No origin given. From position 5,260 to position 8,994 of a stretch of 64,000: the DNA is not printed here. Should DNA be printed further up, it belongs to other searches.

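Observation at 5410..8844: ABC-2 permease fused to an M1-peptidase-like ectodomain with no HExxH and a golvesin-like C-terminal domain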

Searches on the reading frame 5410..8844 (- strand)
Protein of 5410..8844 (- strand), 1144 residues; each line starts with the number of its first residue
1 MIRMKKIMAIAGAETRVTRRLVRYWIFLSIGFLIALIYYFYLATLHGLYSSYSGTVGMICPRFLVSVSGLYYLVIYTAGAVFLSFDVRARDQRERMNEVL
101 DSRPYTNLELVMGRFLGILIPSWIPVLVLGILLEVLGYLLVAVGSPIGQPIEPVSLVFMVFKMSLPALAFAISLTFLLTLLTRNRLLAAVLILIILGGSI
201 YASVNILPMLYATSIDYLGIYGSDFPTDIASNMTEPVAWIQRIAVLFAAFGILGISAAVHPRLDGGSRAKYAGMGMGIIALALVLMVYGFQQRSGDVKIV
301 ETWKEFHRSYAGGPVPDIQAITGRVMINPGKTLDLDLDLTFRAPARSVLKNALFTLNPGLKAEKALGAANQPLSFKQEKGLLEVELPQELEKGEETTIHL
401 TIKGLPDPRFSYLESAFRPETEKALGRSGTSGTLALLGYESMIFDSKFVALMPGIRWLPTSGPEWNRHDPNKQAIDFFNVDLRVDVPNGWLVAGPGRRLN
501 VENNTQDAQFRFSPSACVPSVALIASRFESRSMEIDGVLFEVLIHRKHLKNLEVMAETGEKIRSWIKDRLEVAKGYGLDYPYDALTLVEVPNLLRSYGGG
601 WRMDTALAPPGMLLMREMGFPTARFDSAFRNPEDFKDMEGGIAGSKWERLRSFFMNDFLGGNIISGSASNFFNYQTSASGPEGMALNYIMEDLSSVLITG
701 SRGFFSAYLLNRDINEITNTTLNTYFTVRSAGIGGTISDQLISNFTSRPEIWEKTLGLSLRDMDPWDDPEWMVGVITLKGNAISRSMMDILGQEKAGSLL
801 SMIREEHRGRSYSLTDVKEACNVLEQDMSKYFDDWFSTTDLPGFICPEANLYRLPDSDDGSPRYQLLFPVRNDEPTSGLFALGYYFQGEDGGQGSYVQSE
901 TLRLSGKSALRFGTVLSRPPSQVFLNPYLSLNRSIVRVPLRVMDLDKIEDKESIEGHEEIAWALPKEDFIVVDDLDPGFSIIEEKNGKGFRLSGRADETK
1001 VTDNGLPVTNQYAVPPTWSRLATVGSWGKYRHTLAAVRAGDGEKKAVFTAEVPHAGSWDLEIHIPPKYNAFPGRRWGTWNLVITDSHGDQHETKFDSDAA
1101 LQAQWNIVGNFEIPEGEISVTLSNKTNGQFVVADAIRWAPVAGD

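Call 5: search_protein_families(library=pfam, proteins=[window:5410-8844:-], max_evalue=0.1)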
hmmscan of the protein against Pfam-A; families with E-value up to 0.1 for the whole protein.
window:5410-8844:- (1144 aa): 2 families
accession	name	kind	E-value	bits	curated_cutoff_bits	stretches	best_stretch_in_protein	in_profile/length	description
PF25275.1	Golvesin_C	-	5.4e-10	39.9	31.6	1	1015-1137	14-129/132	Golvesin C-terminal domain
PF12679.13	ABC2_membrane_2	-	0.014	15.1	27.2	1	8-293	1-281/283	ABC-2 family transporter protein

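Call 6: search_protein_families(library=ncbifam, proteins=[window:5410-8844:-], max_evalue=0.1)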
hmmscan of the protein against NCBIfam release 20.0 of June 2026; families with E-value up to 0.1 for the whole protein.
window:5410-8844:- (1144 aa): 0 families

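Call 8: find_homologous_proteins(query=window:5410-8844:-)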
Query window:5410-8844:- (1144 aa): 379 proteins with E <= 0.001 among 8000 candidates; the best 120 are listed.
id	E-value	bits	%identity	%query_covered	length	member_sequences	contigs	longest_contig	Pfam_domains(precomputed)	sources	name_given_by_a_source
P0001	0.0e+0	2621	100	100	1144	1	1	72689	PF25275.2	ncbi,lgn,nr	ncbi:MAG: hypothetical protein JW896_07285 [Deltaproteobacteria bacterium]|nr:hypothetical protein [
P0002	0.0e+0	2355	89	100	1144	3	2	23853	PF25275.2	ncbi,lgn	-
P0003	0.0e+0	2317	87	100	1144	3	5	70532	PF25275.2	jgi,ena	jgi:ABC-type transport system involved in multi-copper enzyme maturation permease subunit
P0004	0.0e+0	2308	86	100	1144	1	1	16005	PF25275.2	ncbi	-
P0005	0.0e+0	2297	86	100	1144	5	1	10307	PF25275.2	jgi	jgi:hypothetical protein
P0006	0.0e+0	2211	84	99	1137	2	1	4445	PF25275.2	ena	-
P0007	0.0e+0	2162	82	100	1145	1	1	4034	PF25275.2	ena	-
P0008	0.0e+0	1891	71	100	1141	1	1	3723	PF25275.2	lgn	-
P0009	0.0e+0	1523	59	100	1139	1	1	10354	PF12679.14,PF25275.2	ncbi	-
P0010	0.0e+0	1511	58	100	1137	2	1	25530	PF25275.2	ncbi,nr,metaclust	ncbi:MAG: hypothetical protein AMS27_08875 [Bacteroides sp. SM23_62_1]|nr:MAG: hypothetical protein 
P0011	0.0e+0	1495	58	100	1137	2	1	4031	PF25275.2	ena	-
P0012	0.0e+0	1489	57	100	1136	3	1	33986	PF25275.2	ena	-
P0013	0.0e+0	1486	57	100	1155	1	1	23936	PF12679.14,PF25275.2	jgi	jgi:ABC-type transport system involved in multi-copper enzyme maturation permease subunit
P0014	0.0e+0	1468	56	100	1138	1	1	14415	PF12679.14,PF25275.2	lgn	-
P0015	0.0e+0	1468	56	100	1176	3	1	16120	PF25275.2,PF12698.14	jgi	jgi:ABC-type transport system involved in multi-copper enzyme maturation permease subunit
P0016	0.0e+0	1455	56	99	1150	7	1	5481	PF25275.2,PF12698.14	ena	-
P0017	0.0e+0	1452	56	100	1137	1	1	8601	PF25275.2,PF12698.14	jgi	jgi:ABC-type transport system involved in multi-copper enzyme maturation permease subunit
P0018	0.0e+0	1451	56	100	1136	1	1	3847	PF25275.2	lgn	-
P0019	0.0e+0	1449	57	100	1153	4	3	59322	PF12679.14,PF25275.2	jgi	jgi:ABC-type transport system involved in multi-copper enzyme maturation permease subunit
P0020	0.0e+0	1446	57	100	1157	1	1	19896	PF25275.2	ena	-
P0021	0.0e+0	1444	56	100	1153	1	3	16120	PF25275.2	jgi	jgi:ABC-type transport system involved in multi-copper enzyme maturation permease subunit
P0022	0.0e+0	1437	55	100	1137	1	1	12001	PF25275.2,PF12698.14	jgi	jgi:ABC-type transport system involved in multi-copper enzyme maturation permease subunit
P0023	0.0e+0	1421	55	100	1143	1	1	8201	PF25275.2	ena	-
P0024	0.0e+0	1420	55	100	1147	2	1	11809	PF25275.2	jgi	jgi:ABC-type transport system involved in multi-copper enzyme maturation permease subunit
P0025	0.0e+0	1415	55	100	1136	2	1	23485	PF25275.2,PF12698.14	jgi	jgi:ABC-type transport system involved in multi-copper enzyme maturation permease subunit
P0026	0.0e+0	1414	56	100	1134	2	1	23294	PF25275.2,PF12698.14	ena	-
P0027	0.0e+0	1412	55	100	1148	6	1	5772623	PF25275.2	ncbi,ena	-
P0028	0.0e+0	1411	55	100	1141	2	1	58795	PF25275.2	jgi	-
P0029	0.0e+0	1406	55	100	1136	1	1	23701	PF25275.2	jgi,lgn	jgi:ABC-type transport system involved in multi-copper enzyme maturation permease subunit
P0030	0.0e+0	1405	55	100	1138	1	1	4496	PF25275.2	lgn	-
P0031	0.0e+0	1405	54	100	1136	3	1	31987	PF25275.2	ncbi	-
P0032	0.0e+0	1394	54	100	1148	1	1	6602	PF25275.2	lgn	-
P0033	0.0e+0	1388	54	100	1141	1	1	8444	PF25275.2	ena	-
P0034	0.0e+0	1384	55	100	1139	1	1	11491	PF25275.2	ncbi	-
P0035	0.0e+0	1381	54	100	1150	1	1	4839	PF25275.2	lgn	-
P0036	0.0e+0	1381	54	100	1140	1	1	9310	PF25275.2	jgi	jgi:ABC-type transport system involved in multi-copper enzyme maturation permease subunit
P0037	0.0e+0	1378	53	100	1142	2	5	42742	PF25275.2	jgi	jgi:ABC-type transport system involved in multi-copper enzyme maturation permease subunit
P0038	0.0e+0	1377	55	99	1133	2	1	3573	PF25275.2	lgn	-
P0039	0.0e+0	1377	53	100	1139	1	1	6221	PF25275.2,PF12698.14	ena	-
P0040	0.0e+0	1374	54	100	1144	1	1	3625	PF25275.2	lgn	-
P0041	0.0e+0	1372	54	100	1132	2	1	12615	PF25275.2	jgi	jgi:ABC-type transport system involved in multi-copper enzyme maturation permease subunit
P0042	0.0e+0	1369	53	100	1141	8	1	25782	PF25275.2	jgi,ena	jgi:ABC-type transport system involved in multi-copper enzyme maturation permease subunit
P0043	0.0e+0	1368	54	100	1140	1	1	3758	PF25275.2,PF12698.14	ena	-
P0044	0.0e+0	1368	53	100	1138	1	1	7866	PF25275.2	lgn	-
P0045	0.0e+0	1368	54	100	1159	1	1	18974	PF25275.2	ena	-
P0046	0.0e+0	1367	53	100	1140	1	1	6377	PF25275.2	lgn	-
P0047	0.0e+0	1362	54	100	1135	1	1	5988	PF25275.2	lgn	-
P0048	0.0e+0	1358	54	100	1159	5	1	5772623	PF25275.2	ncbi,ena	-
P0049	0.0e+0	1357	53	99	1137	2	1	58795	PF25275.2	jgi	-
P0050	0.0e+0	1354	54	100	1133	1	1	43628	PF25275.2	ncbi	-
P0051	0.0e+0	1354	53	100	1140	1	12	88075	PF25275.2,PF12698.14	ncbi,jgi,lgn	-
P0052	0.0e+0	1352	53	100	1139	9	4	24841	PF25275.2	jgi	jgi:ABC-type transport system involved in multi-copper enzyme maturation permease subunit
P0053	0.0e+0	1350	53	100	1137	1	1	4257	PF25275.2,PF12698.14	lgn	-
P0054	0.0e+0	1348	53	100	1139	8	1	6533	PF25275.2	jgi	-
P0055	0.0e+0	1347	53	100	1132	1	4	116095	PF12679.14,PF25275.2,PF12698.14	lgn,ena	-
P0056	0.0e+0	1347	52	100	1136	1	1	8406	PF25275.2,PF12698.14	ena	-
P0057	0.0e+0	1346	53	100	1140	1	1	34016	PF25275.2,PF12698.14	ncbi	-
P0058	0.0e+0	1346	53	100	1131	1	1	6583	PF12679.14,PF25275.2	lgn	-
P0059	0.0e+0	1341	52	100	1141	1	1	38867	PF12679.14,PF25275.2,PF12698.14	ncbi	-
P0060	0.0e+0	1331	53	100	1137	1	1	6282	PF12679.14,PF25275.2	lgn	-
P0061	0.0e+0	1328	51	100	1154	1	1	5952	PF25275.2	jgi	jgi:ABC-type transport system involved in multi-copper enzyme maturation permease subunit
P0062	0.0e+0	1326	52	100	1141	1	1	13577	PF25275.2,PF12698.14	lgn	-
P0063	0.0e+0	1325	52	100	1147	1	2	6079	PF25275.2,PF12698.14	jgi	jgi:ABC-type transport system involved in multi-copper enzyme maturation permease subunit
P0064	0.0e+0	1325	52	100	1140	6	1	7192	PF25275.2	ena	-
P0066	0.0e+0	1317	51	100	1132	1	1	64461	PF12679.14,PF25275.2,PF12698.14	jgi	-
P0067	0.0e+0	1317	52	100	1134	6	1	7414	PF25275.2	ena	-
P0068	0.0e+0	1315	51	100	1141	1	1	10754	PF25275.2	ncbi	-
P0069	0.0e+0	1314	51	100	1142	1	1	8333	PF25275.2,PF12698.14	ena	-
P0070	0.0e+0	1309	51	100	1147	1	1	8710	PF12679.14,PF25275.2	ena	-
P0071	0.0e+0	1307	52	100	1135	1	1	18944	PF25275.2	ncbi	-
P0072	0.0e+0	1300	51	100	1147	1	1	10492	PF12679.14,PF25275.2,PF12698.14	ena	-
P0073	0.0e+0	1299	51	100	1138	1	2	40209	PF25275.2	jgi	jgi:ABC-type transport system involved in multi-copper enzyme maturation permease subunit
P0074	0.0e+0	1297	51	100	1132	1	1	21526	PF25275.2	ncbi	-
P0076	0.0e+0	1287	51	99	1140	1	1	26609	PF25275.2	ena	-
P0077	0.0e+0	1279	50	100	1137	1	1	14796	PF25275.2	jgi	jgi:hypothetical protein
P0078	0.0e+0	1278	50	100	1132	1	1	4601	PF25275.2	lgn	-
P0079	0.0e+0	1276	51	100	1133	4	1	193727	PF25275.2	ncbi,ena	-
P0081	0.0e+0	1268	50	99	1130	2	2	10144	PF25275.2,PF12698.14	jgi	jgi:hypothetical protein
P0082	0.0e+0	1264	50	100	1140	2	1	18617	PF25275.2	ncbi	-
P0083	0.0e+0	1259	49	100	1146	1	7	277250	PF25275.2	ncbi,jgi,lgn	-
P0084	0.0e+0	1258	50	100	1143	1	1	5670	PF25275.2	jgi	jgi:hypothetical protein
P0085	0.0e+0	1256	50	100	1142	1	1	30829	PF25275.2,PF12698.14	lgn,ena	-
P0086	0.0e+0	1255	49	100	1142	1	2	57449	PF25275.2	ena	-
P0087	0.0e+0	1254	49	100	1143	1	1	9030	PF25275.2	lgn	-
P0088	0.0e+0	1252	49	100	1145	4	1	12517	PF12679.14,PF25275.2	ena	-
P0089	0.0e+0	1250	49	100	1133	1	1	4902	PF25275.2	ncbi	ncbi:MAG: hypothetical protein PVG39_26595, partial [Desulfobacteraceae bacterium]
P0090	0.0e+0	1249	50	100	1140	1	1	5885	PF25275.2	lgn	-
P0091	0.0e+0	1247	49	100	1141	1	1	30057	PF25275.2,PF12698.14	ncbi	ncbi:hypothetical protein ACFL1N_08965 [Thermodesulfobacteriota bacterium]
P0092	0.0e+0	1237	49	100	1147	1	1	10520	PF25275.2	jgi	jgi:hypothetical protein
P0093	0.0e+0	1236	50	100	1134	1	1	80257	PF25275.2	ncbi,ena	-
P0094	0.0e+0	1232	48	100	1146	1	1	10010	PF25275.2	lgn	-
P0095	0.0e+0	1230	48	100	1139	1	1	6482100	PF25275.2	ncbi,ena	-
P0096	0.0e+0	1228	49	100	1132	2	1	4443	PF25275.2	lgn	-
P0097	0.0e+0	1227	49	100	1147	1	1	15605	PF25275.2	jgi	jgi:hypothetical protein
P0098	0.0e+0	1218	49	100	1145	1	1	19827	PF25275.2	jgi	jgi:ABC-type transport system involved in multi-copper enzyme maturation permease subunit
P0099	0.0e+0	1216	48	100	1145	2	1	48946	PF25275.2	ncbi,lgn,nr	ncbi:MAG: hypothetical protein JW927_03735 [Deltaproteobacteria bacterium]|nr:hypothetical protein [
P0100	0.0e+0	1206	48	100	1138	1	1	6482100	PF25275.2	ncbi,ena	-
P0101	0.0e+0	1205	47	100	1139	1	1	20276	PF25275.2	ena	-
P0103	0.0e+0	1198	48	100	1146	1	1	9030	PF25275.2,PF12698.14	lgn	-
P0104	0.0e+0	1198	47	99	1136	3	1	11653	PF25275.2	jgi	-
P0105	0.0e+0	1193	47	99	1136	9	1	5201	PF12679.14,PF25275.2,PF12698.14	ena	-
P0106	0.0e+0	1193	48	100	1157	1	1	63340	PF25275.2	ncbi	-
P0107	0.0e+0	1193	48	99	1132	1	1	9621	PF25275.2,PF12698.14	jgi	jgi:ABC-type transport system involved in multi-copper enzyme maturation permease subunit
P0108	0.0e+0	1168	47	100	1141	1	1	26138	PF25275.2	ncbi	-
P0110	0.0e+0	1148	50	94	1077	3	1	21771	PF13346.13,PF25275.2,PF12698.14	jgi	jgi:hypothetical protein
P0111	0.0e+0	1136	46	100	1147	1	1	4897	PF12679.14,PF25275.2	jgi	jgi:ABC-type transport system involved in multi-copper enzyme maturation permease subunit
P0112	0.0e+0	1118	46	100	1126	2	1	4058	PF25275.2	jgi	jgi:ABC-type transport system involved in multi-copper enzyme maturation permease subunit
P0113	0.0e+0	1112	44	99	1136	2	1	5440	PF25275.2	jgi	jgi:ABC-type transport system involved in multi-copper enzyme maturation permease subunit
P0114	0.0e+0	1097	45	100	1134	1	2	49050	PF25275.2,PF12698.14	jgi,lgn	-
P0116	0.0e+0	1090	46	100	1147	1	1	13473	PF25275.2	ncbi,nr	ncbi:MAG: hypothetical protein GY856_31645 [bacterium]|nr:hypothetical protein [bacterium]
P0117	0.0e+0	1082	44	100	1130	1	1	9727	PF25275.2,PF12698.14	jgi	-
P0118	0.0e+0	1071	43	100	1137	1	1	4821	PF25275.2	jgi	-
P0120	0.0e+0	1070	44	100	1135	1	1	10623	PF25275.2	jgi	jgi:hypothetical protein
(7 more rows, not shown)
